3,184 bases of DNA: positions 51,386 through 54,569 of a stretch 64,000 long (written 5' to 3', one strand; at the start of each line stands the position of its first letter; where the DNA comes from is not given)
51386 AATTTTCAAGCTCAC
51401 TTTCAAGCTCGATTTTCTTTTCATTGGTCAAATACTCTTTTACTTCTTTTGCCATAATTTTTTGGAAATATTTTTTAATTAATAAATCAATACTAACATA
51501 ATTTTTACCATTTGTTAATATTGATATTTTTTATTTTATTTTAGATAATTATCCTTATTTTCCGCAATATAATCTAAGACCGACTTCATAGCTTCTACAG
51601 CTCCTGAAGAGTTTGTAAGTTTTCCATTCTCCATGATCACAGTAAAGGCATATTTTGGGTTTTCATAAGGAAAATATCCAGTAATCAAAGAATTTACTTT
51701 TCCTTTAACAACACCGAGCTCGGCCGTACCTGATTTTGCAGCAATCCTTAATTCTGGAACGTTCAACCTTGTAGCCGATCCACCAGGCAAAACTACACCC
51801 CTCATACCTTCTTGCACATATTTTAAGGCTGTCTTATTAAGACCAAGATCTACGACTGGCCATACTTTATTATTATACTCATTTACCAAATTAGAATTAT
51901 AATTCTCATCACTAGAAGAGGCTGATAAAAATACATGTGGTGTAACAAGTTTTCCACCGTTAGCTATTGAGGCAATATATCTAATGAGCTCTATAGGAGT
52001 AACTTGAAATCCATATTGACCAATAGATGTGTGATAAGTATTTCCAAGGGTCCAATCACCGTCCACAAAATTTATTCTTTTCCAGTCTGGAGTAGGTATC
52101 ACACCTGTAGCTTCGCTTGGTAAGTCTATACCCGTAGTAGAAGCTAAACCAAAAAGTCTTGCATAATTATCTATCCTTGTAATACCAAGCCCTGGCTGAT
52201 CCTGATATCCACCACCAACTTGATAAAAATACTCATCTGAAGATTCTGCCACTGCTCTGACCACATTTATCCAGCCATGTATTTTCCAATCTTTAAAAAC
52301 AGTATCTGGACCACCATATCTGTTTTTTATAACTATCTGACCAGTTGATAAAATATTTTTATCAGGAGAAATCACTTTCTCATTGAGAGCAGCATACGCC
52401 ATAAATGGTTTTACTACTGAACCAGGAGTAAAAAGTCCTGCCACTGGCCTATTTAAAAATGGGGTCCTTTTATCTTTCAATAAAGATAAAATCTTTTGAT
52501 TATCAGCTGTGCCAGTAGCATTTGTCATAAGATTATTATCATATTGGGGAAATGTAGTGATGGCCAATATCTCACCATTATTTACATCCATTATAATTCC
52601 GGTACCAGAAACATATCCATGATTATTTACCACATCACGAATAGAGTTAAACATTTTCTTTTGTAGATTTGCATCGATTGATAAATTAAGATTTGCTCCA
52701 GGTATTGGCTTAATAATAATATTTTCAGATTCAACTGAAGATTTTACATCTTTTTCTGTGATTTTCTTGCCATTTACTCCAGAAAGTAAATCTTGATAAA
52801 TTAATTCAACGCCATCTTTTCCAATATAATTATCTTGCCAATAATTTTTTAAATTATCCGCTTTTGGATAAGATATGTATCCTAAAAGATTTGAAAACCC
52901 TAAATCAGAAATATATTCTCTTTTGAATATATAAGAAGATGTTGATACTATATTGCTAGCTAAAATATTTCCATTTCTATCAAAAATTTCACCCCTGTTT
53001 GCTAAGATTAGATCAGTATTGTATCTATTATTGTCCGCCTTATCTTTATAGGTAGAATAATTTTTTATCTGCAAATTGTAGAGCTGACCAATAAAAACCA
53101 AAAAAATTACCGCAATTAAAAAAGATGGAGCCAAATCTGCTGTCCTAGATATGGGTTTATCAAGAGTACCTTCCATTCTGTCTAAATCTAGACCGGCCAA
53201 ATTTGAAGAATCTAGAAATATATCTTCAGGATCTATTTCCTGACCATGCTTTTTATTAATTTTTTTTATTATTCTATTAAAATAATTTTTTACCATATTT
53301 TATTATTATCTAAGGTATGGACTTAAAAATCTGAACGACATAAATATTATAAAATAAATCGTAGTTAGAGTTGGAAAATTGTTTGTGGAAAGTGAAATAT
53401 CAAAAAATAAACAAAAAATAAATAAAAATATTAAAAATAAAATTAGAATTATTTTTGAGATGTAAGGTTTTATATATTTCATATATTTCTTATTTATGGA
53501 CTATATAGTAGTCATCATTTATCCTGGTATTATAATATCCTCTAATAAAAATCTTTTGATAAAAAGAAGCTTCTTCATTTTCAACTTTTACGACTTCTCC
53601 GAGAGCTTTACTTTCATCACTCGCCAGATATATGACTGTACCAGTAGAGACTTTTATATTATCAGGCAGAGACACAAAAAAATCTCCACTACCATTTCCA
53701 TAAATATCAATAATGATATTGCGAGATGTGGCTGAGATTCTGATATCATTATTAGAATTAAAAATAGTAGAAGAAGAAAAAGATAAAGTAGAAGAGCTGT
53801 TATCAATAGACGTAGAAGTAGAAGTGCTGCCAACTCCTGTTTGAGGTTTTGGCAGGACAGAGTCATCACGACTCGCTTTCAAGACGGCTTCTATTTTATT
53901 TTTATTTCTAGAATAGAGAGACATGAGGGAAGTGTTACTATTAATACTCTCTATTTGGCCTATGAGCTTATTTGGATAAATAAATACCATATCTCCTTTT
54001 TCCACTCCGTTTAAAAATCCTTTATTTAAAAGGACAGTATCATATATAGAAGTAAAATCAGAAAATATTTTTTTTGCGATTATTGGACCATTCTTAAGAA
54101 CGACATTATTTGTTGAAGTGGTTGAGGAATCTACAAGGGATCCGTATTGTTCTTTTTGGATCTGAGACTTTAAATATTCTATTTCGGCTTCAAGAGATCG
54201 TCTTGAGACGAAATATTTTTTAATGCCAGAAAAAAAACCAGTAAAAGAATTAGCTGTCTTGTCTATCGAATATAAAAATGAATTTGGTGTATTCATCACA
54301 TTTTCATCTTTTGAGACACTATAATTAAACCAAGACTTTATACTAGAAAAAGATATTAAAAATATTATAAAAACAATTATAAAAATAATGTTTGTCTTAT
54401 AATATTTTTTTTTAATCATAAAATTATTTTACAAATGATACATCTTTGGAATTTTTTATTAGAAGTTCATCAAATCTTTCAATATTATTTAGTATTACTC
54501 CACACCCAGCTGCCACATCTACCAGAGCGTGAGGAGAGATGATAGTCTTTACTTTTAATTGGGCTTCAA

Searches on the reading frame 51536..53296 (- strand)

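Call 45: search_protein_families(library=pfam, proteins=[window:51536-53296:-], max_evalue=0.001)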
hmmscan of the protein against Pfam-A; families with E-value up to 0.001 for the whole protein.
window:51536-53296:- (586 aa): 3 families
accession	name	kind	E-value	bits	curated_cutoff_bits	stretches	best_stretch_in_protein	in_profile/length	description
PF00905.27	Transpeptidase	-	2e-54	185.3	22.1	1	231-568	1-290/299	Penicillin binding protein transpeptidase domain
PF03717.20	PBP_dimer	-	6.1e-14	53.3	24.4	1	125-188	107-175/180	Penicillin-binding Protein dimerisation domain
PF21922.1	PBP_dimer_2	-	0.00012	22.8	27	1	101-178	1-77/83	Penicillin binding protein A dimerisation domain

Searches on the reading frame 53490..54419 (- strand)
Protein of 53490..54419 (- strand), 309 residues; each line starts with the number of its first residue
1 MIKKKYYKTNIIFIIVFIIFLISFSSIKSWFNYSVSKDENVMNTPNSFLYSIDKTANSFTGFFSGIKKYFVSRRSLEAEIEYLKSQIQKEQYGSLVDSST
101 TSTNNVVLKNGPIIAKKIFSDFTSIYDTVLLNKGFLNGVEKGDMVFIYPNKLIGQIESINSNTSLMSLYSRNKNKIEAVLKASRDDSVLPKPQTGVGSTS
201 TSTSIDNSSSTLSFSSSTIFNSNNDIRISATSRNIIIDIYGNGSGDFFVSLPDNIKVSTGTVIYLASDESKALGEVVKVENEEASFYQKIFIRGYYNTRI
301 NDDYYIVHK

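Call 45: search_protein_families(library=pfam, proteins=[window:53490-54419:-], max_evalue=0.001)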
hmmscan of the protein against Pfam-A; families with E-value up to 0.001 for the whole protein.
window:53490-54419:- (309 aa): 1 family
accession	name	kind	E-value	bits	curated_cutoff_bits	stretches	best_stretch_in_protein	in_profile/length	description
PF04085.20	MreC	-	2.4e-09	37.6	28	1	120-194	4-73/147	Rod shape-determining protein MreC, barrel core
